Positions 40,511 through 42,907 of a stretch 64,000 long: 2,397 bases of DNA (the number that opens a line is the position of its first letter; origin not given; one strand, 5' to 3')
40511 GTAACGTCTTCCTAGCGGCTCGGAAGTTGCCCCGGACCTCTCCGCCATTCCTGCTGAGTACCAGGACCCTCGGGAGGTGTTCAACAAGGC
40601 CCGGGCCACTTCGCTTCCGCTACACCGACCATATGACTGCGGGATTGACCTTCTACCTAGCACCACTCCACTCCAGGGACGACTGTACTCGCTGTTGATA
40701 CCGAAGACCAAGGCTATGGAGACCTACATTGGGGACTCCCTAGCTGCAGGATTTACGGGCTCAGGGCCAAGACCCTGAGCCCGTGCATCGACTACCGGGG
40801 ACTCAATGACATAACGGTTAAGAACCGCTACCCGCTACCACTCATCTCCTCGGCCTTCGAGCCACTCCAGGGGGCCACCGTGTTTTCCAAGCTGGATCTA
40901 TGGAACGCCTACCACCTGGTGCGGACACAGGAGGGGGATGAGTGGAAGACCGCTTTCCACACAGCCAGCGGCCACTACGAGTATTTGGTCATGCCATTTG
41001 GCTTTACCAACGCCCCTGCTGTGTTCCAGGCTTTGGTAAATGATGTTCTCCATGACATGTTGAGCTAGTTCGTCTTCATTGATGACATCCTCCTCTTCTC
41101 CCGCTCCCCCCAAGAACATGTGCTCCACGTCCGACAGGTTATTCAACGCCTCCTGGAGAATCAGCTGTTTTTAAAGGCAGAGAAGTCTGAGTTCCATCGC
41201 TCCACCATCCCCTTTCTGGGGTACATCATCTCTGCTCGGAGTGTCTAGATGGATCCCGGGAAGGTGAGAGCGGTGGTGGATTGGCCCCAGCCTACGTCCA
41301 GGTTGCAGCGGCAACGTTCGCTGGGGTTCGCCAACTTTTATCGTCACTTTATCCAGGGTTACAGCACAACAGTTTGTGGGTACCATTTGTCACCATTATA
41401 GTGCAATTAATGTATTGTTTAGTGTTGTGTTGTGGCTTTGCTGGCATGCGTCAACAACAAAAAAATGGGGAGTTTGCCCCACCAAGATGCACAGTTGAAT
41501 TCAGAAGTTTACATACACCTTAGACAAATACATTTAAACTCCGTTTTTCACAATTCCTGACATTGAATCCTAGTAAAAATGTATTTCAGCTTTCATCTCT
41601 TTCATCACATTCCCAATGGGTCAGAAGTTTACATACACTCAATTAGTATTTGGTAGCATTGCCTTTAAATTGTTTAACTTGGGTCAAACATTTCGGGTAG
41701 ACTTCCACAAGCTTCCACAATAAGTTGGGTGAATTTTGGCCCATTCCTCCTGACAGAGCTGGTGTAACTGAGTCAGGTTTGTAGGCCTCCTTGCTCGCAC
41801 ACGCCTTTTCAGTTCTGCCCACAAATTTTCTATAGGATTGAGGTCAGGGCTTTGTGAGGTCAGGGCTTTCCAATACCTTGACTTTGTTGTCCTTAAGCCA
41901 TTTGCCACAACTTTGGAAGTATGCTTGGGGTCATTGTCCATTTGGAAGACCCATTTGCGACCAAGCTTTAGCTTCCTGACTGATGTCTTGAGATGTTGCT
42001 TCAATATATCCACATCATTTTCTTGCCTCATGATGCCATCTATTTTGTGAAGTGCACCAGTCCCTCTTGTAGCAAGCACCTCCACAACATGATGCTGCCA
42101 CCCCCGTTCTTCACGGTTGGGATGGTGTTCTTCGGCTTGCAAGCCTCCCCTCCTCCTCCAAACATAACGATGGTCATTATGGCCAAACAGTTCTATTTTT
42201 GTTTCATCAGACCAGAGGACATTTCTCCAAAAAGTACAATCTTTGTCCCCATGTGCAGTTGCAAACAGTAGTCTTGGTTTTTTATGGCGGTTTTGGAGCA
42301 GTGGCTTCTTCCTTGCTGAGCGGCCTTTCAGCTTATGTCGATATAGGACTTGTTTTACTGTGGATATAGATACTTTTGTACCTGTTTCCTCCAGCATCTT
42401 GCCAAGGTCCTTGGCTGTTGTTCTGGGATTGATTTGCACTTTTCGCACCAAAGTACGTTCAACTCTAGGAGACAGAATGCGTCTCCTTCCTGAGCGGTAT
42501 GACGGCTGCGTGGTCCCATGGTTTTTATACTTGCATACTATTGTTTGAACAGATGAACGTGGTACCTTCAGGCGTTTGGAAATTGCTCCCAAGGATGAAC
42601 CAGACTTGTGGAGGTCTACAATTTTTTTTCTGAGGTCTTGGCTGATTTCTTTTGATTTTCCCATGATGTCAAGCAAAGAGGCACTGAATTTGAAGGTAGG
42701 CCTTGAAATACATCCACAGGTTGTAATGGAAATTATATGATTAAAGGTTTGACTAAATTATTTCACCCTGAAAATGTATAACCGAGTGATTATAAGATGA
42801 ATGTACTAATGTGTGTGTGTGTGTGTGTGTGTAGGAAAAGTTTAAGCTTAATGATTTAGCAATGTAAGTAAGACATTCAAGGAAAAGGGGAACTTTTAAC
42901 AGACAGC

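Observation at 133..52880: Tandem array of four (plus one truncated) co-oriented paralogs of a 3-exon C2H2 zinc-finger gene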

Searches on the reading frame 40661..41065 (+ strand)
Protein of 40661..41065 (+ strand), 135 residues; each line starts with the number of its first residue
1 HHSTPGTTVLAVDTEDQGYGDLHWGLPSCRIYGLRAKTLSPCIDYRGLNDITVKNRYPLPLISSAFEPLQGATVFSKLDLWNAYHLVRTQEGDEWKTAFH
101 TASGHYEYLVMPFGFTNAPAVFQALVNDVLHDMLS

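Call 44: search_protein_families(library=pfam, proteins=[window:40661-41065:+], max_evalue=0.01)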
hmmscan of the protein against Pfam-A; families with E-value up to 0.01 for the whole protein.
window:40661-41065:+ (135 aa): 1 family
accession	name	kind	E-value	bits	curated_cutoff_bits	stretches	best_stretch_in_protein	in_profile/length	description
PF00078.32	RVT_1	-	3.2e-16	60.1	29.6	1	40-133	14-141/205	Reverse transcriptase (RNA-dependent DNA polymerase)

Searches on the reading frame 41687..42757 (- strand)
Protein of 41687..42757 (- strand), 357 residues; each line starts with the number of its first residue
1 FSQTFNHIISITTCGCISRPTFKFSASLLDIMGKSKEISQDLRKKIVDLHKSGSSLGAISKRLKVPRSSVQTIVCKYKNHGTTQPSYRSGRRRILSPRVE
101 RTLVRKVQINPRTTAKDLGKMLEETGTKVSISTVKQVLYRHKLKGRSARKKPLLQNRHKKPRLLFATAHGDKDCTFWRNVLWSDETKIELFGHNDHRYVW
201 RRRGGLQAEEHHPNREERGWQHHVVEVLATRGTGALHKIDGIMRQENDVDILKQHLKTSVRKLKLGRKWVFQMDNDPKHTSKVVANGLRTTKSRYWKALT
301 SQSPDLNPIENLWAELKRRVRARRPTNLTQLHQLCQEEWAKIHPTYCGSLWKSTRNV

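Call 44: search_protein_families(library=pfam, proteins=[window:41687-42757:-], max_evalue=0.01)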
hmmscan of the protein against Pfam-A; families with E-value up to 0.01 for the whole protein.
window:41687-42757:- (357 aa): 8 families
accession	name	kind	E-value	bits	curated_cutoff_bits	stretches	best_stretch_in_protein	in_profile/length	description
PF25787.1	HTH_SB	-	9e-28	96.3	43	1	32-84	1-53/53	Sleeping Beauty transposase HTH domain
PF01498.24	HTH_Tnp_Tc3_2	-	1.3e-19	70.7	31.5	1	101-169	2-70/72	Transposase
PF13358.12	DDE_3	-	1.4e-12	48.2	28.6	1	180-331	2-145/146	DDE superfamily endonuclease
PF13565.12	HTH_32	-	3e-07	31.3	33.7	1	70-138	2-73/73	Homeodomain-like domain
PF00292.24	PAX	-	3.6e-07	30.6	22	1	36-120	16-101/125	'Paired box' domain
PF13518.12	HTH_28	-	5.1e-05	23.7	25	1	43-85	2-46/52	Helix-turn-helix domain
PF13384.12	HTH_23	-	0.00013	22.1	24.6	1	40-82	4-46/50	Homeodomain-like domain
PF13936.12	HTH_38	-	0.0018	18.4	27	1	36-72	3-39/44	Helix-turn-helix domain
